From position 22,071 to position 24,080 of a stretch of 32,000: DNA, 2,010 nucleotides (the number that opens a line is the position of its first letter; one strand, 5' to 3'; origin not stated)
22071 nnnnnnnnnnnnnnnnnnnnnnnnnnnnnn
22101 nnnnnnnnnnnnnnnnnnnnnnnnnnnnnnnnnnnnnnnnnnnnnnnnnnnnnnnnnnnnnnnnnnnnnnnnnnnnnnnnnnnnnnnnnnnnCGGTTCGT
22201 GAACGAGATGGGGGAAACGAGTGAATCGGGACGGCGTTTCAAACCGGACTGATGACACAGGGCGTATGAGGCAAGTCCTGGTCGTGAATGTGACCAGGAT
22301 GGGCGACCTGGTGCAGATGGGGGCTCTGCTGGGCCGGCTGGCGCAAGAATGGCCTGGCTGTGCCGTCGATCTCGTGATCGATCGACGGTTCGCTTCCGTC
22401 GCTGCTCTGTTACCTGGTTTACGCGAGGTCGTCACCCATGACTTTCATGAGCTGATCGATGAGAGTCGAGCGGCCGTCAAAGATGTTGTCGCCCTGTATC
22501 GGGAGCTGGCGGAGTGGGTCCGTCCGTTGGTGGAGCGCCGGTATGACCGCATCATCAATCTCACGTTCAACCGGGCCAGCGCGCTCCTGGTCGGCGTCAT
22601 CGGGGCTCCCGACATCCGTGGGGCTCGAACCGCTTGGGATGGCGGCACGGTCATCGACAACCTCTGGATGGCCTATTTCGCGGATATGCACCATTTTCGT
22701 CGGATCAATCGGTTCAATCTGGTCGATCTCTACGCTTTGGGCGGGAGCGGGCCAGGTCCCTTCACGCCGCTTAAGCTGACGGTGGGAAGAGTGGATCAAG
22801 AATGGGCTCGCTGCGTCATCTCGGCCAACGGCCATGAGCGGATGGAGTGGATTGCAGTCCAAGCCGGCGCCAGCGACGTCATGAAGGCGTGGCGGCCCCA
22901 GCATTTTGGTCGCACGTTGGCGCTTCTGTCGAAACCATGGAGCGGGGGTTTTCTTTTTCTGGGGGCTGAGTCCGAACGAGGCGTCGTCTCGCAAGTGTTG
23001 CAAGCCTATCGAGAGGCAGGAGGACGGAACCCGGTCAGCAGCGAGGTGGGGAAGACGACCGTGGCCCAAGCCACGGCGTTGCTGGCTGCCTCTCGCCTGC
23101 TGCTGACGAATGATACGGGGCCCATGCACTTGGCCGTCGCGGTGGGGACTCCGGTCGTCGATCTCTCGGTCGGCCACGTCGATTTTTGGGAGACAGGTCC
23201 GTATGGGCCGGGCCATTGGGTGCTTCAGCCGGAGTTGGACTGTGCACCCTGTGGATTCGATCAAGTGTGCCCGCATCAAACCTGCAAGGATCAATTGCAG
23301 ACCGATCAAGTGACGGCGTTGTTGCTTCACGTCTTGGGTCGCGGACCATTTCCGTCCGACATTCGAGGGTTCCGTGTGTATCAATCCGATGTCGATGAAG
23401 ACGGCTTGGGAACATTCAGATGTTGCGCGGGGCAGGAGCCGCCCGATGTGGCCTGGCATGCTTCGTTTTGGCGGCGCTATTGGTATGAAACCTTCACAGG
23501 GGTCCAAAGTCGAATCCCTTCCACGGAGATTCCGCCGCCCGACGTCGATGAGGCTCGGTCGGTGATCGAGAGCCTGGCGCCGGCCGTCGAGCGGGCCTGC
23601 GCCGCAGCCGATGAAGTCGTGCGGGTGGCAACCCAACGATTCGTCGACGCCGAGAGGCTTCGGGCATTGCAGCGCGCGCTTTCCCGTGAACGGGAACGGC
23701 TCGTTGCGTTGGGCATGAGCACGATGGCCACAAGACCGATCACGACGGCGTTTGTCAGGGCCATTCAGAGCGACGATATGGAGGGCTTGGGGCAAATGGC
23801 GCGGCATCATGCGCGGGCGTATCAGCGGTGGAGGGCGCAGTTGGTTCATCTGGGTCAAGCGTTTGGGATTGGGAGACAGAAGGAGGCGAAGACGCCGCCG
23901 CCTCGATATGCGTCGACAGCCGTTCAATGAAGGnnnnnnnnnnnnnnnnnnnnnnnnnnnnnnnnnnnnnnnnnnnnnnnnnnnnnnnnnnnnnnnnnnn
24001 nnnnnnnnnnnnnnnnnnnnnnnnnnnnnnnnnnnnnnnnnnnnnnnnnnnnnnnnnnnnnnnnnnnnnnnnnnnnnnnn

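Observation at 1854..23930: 22-kb membrane-protein-free glycan operon between a c-di-GMP brake module and fliC: candidate flagellin glycosylation island built on a CDP-3,6-dideoxyhexose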

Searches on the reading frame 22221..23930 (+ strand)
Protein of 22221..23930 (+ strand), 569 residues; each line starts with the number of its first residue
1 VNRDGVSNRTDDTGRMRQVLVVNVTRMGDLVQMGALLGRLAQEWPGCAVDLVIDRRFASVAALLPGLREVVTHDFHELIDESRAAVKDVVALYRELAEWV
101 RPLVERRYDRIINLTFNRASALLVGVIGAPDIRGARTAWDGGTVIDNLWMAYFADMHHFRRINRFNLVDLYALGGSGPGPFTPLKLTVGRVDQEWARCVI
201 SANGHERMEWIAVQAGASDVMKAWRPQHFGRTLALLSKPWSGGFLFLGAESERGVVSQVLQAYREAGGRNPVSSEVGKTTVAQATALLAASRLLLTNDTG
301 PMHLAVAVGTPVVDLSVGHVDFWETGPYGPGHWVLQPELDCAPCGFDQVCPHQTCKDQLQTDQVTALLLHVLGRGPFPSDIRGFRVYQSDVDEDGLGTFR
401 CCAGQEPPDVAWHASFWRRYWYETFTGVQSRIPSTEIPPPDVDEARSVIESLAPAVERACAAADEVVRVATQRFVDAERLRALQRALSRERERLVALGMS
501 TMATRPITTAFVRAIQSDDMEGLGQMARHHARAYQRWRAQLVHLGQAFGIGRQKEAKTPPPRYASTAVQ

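Call 5: search_protein_families(library=pfam, proteins=[window:22221-23930:+], max_evalue=0.01)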
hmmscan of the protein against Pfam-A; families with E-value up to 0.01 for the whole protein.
window:22221-23930:+ (569 aa): 1 family
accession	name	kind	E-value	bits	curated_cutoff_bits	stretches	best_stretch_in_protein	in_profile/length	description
PF01075.23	Glyco_transf_9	-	2.9e-16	60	22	1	101-344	6-236/247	Glycosyltransferase family 9 (heptosyltransferase)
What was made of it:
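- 22266..23930 (+): GT9b, long family-9 glycosyltransferase (554 aa) with an invariant Cys-x2-Cys-x5-Cys-x-His-x2-Cys knuckle and a ~200-aa helical C-extension, core. PF01075, 60 bits (call 5).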

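Call 7: search_protein_families(library=ncbifam, proteins=[window:22221-23930:+], max_evalue=0.001)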
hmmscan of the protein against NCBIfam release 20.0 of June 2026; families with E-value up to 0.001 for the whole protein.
window:22221-23930:+ (569 aa): 6 families
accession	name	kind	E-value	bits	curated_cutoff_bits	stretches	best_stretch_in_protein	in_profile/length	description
TIGR02201.1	heptsyl_trn_III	equivalog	5.8e-17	61.8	170.2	1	19-323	2-294/344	putative lipopolysaccharide heptosyltransferase III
TIGR02195.1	heptsyl_trn_II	equivalog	7.2e-17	61.5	134.6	1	19-368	2-334/339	lipopolysaccharide heptosyltransferase II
TIGR02193.1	heptsyl_trn_I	equivalog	1.3e-16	60.7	185.3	1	18-338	1-302/320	lipopolysaccharide heptosyltransferase I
NF007742.0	PRK10422.1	equivalog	7.6e-14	51.3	467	1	15-322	4-293/352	lipopolysaccharide core heptosyltransferase RfaQ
NF008162.0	PRK10916.1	equivalog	4.8e-07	29.3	569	1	178-315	152-286/348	ADP-heptose--LPS heptosyltransferase RfaF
NF008204.0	PRK10964.1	equivalog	4.3e-06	26.1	437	1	18-333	2-295/322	lipopolysaccharide heptosyltransferase RfaC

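Call 26: search_solved_structures(query=window:22221-23930:+, max_evalue=1)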
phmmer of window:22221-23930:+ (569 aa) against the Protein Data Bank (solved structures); distinct sequences matched with E-value up to 1: 5.
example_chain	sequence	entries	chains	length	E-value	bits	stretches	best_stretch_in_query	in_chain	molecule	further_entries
3tov_A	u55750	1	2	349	1.9e-05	26.7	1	248-340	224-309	Glycosyl transferase family 9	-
1psw_A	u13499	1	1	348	4.4e-05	25.4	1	19-315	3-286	ADP-HEPTOSE LPS HEPTOSYLTRANSFERASE II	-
2gt1_A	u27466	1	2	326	0.22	13.2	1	18-334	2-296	Lipopolysaccharide heptosyltransferase-1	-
6dfe_A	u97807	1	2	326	0.22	13.2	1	18-334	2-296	ADP-heptose--LPS heptosyltransferase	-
2h1f_A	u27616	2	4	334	0.24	13.1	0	18-334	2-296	Lipopolysaccharide heptosyltransferase-1 | Lipopolysaccharide heptosyltransferase 1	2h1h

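Call 56: find_homologous_proteins(query=window:22221-23930:+, max_evalue=0.00001)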
Query window:22221-23930:+ (569 aa): 811 proteins with E <= 0.00001 among 8000 candidates; the best 120 are listed.
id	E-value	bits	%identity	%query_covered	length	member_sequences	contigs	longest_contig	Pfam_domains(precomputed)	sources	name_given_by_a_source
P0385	0.0e+0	1275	100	97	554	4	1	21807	PF01075.24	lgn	-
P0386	0.0e+0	1155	89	100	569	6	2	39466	PF01075.24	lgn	-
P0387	0.0e+0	1138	89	97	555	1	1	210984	PF01075.24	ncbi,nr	ncbi:MAG: glycosyltransferase family 9 protein [Nitrospira sp.]|nr:glycosyltransferase family 9 prot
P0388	0.0e+0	1048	80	99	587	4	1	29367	PF01075.24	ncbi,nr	ncbi:MAG: glycosyltransferase family 9 protein [Nitrospira sp.]|nr:glycosyltransferase family 9 prot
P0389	1.8e-294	996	76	100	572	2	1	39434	PF01075.24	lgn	-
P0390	8.5e-293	990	79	95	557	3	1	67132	PF01075.24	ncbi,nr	ncbi:MAG: glycosyltransferase family 9 protein [Nitrospira sp.]|nr:glycosyltransferase family 9 prot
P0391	3.8e-291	985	76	98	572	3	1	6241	PF01075.24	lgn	-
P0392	1.1e-289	980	77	97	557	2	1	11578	PF01075.24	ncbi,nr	ncbi:MAG: glycosyltransferase family 9 protein [Nitrospira sp.]|nr:glycosyltransferase family 9 prot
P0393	1.5e-283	960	75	96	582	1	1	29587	PF01075.24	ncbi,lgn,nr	ncbi:MAG: glycosyltransferase family 9 protein [Nitrospira sp.]|nr:glycosyltransferase family 9 prot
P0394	3.6e-280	949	77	96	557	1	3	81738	PF01075.24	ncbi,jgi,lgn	jgi:ADP-heptose:LPS heptosyltransferase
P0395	8.2e-269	911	70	97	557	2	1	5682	PF01075.24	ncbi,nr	ncbi:MAG: glycosyltransferase family 9 protein [Nitrospira sp.]|nr:glycosyltransferase family 9 prot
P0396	1.9e-245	834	65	98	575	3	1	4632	PF01075.24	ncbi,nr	ncbi:MAG: glycosyltransferase family 9 protein, partial [Nitrospira sp.]|nr:glycosyltransferase fami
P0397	1.9e-243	827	66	93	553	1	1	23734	PF01075.24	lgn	-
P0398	2.4e-243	827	66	94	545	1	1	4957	PF01075.24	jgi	jgi:ADP-heptose:LPS heptosyltransferase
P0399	1.0e-240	818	63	96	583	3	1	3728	PF01075.24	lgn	-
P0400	1.6e-240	818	65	94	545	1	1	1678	PF01075.24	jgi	jgi:ADP-heptose:LPS heptosyltransferase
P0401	3.3e-239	813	64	95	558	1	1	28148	PF01075.24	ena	-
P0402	9.1e-239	812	64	92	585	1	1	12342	PF01075.24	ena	-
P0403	1.1e-234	798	63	96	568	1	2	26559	PF01075.24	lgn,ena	-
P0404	6.7e-232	789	61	94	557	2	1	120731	PF01075.24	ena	-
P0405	1.6e-230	785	61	97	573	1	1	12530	PF01075.24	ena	-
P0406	1.6e-229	781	62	96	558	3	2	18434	PF01075.24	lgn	-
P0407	3.5e-229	780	62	93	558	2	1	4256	PF01075.24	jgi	-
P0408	1.1e-228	779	62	96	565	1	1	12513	PF01075.24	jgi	jgi:ADP-heptose:LPS heptosyltransferase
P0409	1.4e-228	778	60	98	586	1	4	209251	PF01075.24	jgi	jgi:ADP-heptose:LPS heptosyltransferase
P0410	2.3e-228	778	63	92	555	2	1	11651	PF01075.24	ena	-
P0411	2.8e-228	777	60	96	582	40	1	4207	PF01075.24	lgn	-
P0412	4.1e-227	773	62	93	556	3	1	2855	PF01075.24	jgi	jgi:ADP-heptose:LPS heptosyltransferase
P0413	1.7e-226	771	62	93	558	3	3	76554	PF01075.24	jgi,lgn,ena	-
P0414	2.1e-226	771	60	96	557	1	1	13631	PF01075.24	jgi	jgi:ADP-heptose:LPS heptosyltransferase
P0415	3.2e-226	770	61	93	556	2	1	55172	PF01075.24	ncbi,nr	ncbi:MAG: glycosyltransferase family 9 protein [Nitrospira sp.]|nr:glycosyltransferase family 9 prot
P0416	5.5e-226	770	61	93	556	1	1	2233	PF01075.24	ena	-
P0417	9.2e-226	769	62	93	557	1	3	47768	PF01075.24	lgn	-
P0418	1.4e-225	768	60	94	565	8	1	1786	PF01075.24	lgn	-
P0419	1.5e-225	768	62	93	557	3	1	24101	PF01075.24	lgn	-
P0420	2.3e-225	768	61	95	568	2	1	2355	PF01075.24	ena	-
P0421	3.7e-225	767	60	95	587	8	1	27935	PF01075.24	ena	-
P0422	4.1e-225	767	59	97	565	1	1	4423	PF01075.24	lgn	-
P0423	6.3e-225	766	60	96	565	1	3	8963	PF01075.24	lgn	-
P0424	7.1e-225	766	63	91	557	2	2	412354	PF01075.24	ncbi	ncbi:MAG: glycosyltransferase family 9 protein [Nitrospira sp.]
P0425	7.7e-225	766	61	96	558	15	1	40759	PF01075.24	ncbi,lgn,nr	ncbi:MAG: hypothetical protein CV089_03600 [Nitrospira sp. WS110]|nr:hypothetical protein [Nitrospir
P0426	9.1e-225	766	61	93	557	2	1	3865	PF01075.24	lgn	-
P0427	1.2e-224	765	62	91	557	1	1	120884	PF01075.24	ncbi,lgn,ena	-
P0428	2.1e-224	764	63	91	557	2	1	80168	PF01075.24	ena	-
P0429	3.2e-224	764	63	91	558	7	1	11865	PF01075.24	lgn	-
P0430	3.2e-224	764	61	93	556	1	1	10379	PF01075.24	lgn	-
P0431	5.8e-224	763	61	93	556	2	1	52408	PF01075.24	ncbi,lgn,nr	ncbi:MAG: glycosyltransferase family 9 protein [Nitrospira sp.]|nr:glycosyltransferase family 9 prot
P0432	1.4e-223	762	60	96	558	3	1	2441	PF01075.24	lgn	-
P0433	2.4e-223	761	60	94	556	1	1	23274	PF01075.24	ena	-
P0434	3.0e-223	761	61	92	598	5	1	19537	PF01075.24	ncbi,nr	ncbi:MAG: glycosyltransferase family 9 protein [Nitrospira sp.]|nr:glycosyltransferase family 9 prot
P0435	4.4e-223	760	59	95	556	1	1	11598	PF01075.24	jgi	jgi:ADP-heptose:LPS heptosyltransferase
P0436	1.3e-222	759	61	92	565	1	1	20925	PF01075.24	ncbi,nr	ncbi:MAG: glycosyltransferase family 9 protein [Nitrospira sp.]|nr:glycosyltransferase family 9 prot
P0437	3.8e-222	757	61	93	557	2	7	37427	PF01075.24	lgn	-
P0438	4.0e-222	757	61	94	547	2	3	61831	PF01075.24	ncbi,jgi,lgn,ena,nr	ncbi:MAG: glycosyltransferase family 9 protein [Nitrospira sp.]|nr:glycosyltransferase family 9 prot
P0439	4.9e-222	757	61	92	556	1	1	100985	PF01075.24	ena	-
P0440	1.0e-221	756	62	93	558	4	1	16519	PF01075.24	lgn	-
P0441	1.5e-221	755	60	93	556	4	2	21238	PF01075.24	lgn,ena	-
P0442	2.2e-221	754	59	95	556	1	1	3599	PF01075.24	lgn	-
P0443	2.5e-221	754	60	96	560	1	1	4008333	PF01075.24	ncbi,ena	-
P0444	2.8e-221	754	61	92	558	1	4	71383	PF01075.24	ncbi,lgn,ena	-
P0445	6.5e-221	753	62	92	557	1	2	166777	PF01075.24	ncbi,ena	-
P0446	7.7e-221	753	61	91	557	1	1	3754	PF01075.24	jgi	jgi:ADP-heptose:LPS heptosyltransferase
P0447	8.0e-221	753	62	91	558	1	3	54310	PF01075.24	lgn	-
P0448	1.3e-220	752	59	96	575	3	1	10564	PF01075.24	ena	-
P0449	1.5e-220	752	61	93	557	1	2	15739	PF01075.24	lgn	-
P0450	2.0e-220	751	61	93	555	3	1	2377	PF01075.24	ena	-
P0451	2.1e-220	751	61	91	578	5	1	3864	PF01075.24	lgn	-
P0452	2.1e-220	751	60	94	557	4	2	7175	PF01075.24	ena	-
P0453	2.7e-220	751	60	96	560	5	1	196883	PF01075.24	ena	-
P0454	3.1e-220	751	59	95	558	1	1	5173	PF01075.24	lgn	-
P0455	5.6e-220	750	59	96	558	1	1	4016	PF01075.24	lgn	-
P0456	7.5e-220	749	60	92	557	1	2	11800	PF01075.24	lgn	-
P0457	7.6e-220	749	58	99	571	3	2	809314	PF01075.24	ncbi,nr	ncbi:MAG: glycosyltransferase family 9 protein [Nitrospira sp.]|nr:MAG: glycosyltransferase family 9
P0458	8.1e-220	749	60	94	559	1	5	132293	PF01075.24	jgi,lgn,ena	-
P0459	9.6e-220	749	60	93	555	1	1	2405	PF01075.24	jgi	jgi:ADP-heptose:LPS heptosyltransferase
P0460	1.1e-219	749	61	92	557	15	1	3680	PF01075.24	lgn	-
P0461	1.1e-219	749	61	93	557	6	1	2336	PF01075.24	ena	-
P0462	1.2e-219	749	61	91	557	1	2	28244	PF01075.24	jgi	jgi:ADP-heptose:LPS heptosyltransferase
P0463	1.4e-219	749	60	93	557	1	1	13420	PF01075.24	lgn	-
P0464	1.7e-219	748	59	96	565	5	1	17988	PF01075.24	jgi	jgi:ADP-heptose:LPS heptosyltransferase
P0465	1.8e-219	748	59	97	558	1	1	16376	PF01075.24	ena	-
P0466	1.9e-219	748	59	97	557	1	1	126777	PF01075.24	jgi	jgi:ADP-heptose:LPS heptosyltransferase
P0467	2.8e-219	748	59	97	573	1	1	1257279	PF01075.24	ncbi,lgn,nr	ncbi:MAG: glycosyltransferase family 9 protein [Nitrospira sp.]|nr:glycosyltransferase family 9 prot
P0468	2.9e-219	747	61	93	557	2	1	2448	PF01075.24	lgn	-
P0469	7.6e-219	746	60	93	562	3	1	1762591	PF01075.24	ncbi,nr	ncbi:MAG: glycosyltransferase family 9 protein [Nitrospira sp. CG24B]|nr:MAG: glycosyltransferase fa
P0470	1.1e-218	746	60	92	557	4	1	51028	PF01075.24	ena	-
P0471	1.2e-218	746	59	96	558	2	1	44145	PF01075.24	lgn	-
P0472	1.5e-218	745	60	93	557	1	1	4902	PF01075.24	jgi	jgi:ADP-heptose:LPS heptosyltransferase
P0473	1.7e-218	745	61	94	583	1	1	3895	PF01075.24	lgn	-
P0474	1.9e-218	745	57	99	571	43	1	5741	PF01075.24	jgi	jgi:ADP-heptose:LPS heptosyltransferase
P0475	1.9e-218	745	60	95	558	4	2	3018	PF01075.24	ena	-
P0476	2.0e-218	745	61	93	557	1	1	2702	PF01075.24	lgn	-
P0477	2.9e-218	744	60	93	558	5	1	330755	PF01075.24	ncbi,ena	-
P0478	3.3e-218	744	60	93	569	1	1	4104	PF01075.24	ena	-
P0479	3.5e-218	744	61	91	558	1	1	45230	PF01075.24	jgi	jgi:ADP-heptose:LPS heptosyltransferase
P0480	3.6e-218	744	60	93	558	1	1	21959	PF01075.24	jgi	jgi:ADP-heptose:LPS heptosyltransferase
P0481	5.1e-218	743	61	91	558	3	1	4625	PF01075.24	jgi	jgi:ADP-heptose:LPS heptosyltransferase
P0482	6.3e-218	743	61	93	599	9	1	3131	PF01075.24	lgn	-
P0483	9.1e-218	743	60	93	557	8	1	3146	PF01075.24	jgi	jgi:ADP-heptose:LPS heptosyltransferase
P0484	9.4e-218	743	59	93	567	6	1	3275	PF01075.24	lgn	-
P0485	1.0e-217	742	60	94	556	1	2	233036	PF01075.24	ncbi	-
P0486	1.1e-217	742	58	97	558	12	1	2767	PF01075.24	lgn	-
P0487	1.6e-217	742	60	95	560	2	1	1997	PF01075.24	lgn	-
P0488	2.1e-217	741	58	96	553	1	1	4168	PF01075.24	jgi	jgi:ADP-heptose:LPS heptosyltransferase/CheY-like chemotaxis protein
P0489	2.7e-217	741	60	92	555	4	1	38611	PF01075.24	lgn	-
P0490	3.9e-217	740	59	97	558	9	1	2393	PF01075.24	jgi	-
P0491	4.0e-217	740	58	97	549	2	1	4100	PF01075.24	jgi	jgi:ADP-heptose:LPS heptosyltransferase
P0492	4.0e-217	740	61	92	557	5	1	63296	PF01075.24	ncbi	-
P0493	4.3e-217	740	60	92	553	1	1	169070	PF01075.24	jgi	jgi:ADP-heptose:LPS heptosyltransferase/CheY-like chemotaxis protein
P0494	4.4e-217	740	58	96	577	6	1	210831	PF01075.24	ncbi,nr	ncbi:MAG: glycosyltransferase family 9 protein [Nitrospira sp.]|nr:MAG: glycosyltransferase family 9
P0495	6.1e-217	740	60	95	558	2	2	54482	PF01075.24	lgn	-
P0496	6.3e-217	740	60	93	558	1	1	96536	PF01075.24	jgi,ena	-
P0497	7.8e-217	739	61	92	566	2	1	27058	PF01075.24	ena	-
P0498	8.4e-217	739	60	92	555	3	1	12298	PF01075.24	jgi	jgi:ADP-heptose:LPS heptosyltransferase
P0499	1.0e-216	739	59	96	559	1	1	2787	PF01075.24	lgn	-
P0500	1.7e-216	738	57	98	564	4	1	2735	PF01075.24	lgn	-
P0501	1.8e-216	738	58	97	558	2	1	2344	PF01075.24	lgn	-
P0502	1.8e-216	738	60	92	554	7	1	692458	PF01075.24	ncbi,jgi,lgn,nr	ncbi:MAG: glycosyltransferase family 9 protein [Nitrospira sp. BO4]|jgi:ADP-heptose:LPS heptosyltran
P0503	2.0e-216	738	60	93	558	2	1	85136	PF01075.24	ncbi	-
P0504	2.2e-216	738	58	96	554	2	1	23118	PF01075.24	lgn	-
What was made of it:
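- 22266..23930 (+): An identical 554-aa product is on record (call 56).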

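Call 71: predict_structure(alignment_id=A7)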
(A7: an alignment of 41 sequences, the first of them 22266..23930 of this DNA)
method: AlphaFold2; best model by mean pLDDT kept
length: 554 residues; sequences in the alignment: 41
mean_pLDDT: 79.5   pTM: 0.79
mean pLDDT of the five models: 79.5, 79.1, 78.9, 78.0, 74.4
residues with pLDDT >= 90: 162; 70-90: 262; 50-70: 94; < 50: 36
segments of 3 or more residues with pLDDT < 50: 119-131, 327-334, 539-543, 549-554
pLDDT, mean of each block of 10 residues (from residue 1): 81 72 79 87 85 83 56 69 84 81 69 64 40 55 67 64 72 91 81 87 71 94 93 90 96 94 92 95 83 90 55 78 58 53 87 94 88 87 85 85 83 82 86 93 96 92 93 94 90 82 73 89 89 64 50 35
secondary structure, 60 per line:
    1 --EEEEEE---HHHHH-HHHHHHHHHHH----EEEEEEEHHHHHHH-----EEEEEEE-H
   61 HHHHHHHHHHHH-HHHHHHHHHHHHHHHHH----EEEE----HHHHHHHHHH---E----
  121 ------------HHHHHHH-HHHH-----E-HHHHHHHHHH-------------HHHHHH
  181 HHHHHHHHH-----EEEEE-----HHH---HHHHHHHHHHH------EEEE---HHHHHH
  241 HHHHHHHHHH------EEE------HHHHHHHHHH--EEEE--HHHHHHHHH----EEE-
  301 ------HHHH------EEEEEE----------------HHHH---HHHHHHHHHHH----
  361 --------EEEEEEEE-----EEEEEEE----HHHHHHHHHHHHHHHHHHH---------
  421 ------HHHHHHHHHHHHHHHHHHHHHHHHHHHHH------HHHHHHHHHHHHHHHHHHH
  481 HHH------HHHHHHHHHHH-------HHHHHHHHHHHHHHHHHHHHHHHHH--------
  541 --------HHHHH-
elements in order: E3-8 H12-16 H18-28 E33-39 H40-46 E52-58 H60-72 H74-90 E95-98 H103-112 H133-139 H141-144 H152-161 H175-189 E195-199 H211-221 E228-231 H235-250 E257-259 H266-275 E278-281 H284-292 E297-299 H307-310 E317-322 H339-342 H346-356 E369-376 E382-388 H393-411 H427-455 H462-483 H490-500 H508-532 H549-553
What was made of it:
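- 22266..23930 (+): AF2 pLDDT is 79.5 (call 71).
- Closest known: BAHT protein heptosyltransferases. Different: The knuckle is modelled at low confidence (call 71).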

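Call 74: fold_search(model_id=the predicted structure, library=pdb)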
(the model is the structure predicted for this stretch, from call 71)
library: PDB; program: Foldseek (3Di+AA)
matches with E <= 10: 1591; with E <= 0.001: 215
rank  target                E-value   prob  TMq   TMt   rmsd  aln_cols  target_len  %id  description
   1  1psw                  6.2e-14  1.00  0.46  0.74   5.0       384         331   18  Structure of E. coli ADP-heptose lps heptosyltransferase II (released 2003-07-08)
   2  3tov_B                8.4e-14  1.00  0.50  0.78   4.7       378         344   19  The crystal structure of the glycosyl transferase family 9 from Veillonella parvula DSM 2008 (released 2011-09-21)
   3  3tov_A                2.1e-13  1.00  0.47  0.71   6.0       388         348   19  The crystal structure of the glycosyl transferase family 9 from Veillonella parvula DSM 2008 (released 2011-09-21)
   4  2gt1_A                1.0e-09  1.00  0.44  0.71   6.5       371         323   16  E. coli heptosyltransferase WaaC. (released 2007-05-01)
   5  2h1h_A                1.0e-09  1.00  0.41  0.66   7.3       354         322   18  E. coli heptosyltransferase WaaC with ADP-2-deoxy-2-fluoro heptose (released 2007-05-22)
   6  2h1h_B                1.5e-09  1.00  0.39  0.64   6.6       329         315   18  E. coli heptosyltransferase WaaC with ADP-2-deoxy-2-fluoro heptose (released 2007-05-22)
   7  9grx_1                1.7e-09  1.00  0.41  0.54   5.8       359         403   14  NDH-PSI-LHCI supercomplex from S. oleracea (released 2025-02-12)
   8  6dfe_B                2.0e-09  1.00  0.43  0.70   6.5       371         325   17  The structure of a ternary complex of E. coli WaaC (released 2018-09-05)
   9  2h1f_A                3.5e-09  1.00  0.43  0.71   6.7       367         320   16  E. coli heptosyltransferase WaaC with ADP (released 2007-05-22)
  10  2gt1_B                6.9e-09  1.00  0.41  0.70   6.5       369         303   15  E. coli heptosyltransferase WaaC. (released 2007-05-01)
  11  1v4v_B                3.9e-08  1.00  0.32  0.44  14.3       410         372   17  Crystal Structure Of UDP-N-Acetylglucosamine 2-Epimerase From Thermus Thermophilus HB8 (released 2003-12-02)
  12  1f6d_C                7.1e-08  1.00  0.30  0.42  10.1       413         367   14  THE STRUCTURE OF UDP-N-ACETYLGLUCOSAMINE 2-EPIMERASE FROM E. COLI. (released 2000-12-13)
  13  1v4v_A                1.8e-07  1.00  0.30  0.42  14.1       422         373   15  Crystal Structure Of UDP-N-Acetylglucosamine 2-Epimerase From Thermus Thermophilus HB8 (released 2003-12-02)
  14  3wad_B                2.1e-07  1.00  0.30  0.38  15.2       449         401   14  Crystal structure of glycosyltransferase VinC involved in the biosynthesis of vicenistatin (released 2014-06-04)
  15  7f9o_6                2.6e-07  1.00  0.39  0.58   7.5       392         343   16  PSI-NDH supercomplex of Barley (released 2021-12-22)
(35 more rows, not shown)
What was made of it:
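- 22266..23930 (+): Foldseek top hits are WaaF, 3tov and WaaC (call 74).
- On BAHT (TibC/AAH) protein heptosyltransferases: The GT9 fold is met (call 74).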

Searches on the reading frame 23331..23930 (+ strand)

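Call 21: search_protein_families(library=pfam, proteins=[window:23331-23930:+], max_evalue=10)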
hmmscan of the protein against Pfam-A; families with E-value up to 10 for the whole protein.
window:23331-23930:+ (199 aa): 1 family
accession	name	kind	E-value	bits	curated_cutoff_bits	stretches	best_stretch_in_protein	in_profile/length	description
PF12137.13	RapA_C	-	0.079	12.4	26.8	1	71-131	264-323/360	RNA polymerase recycling family C-terminal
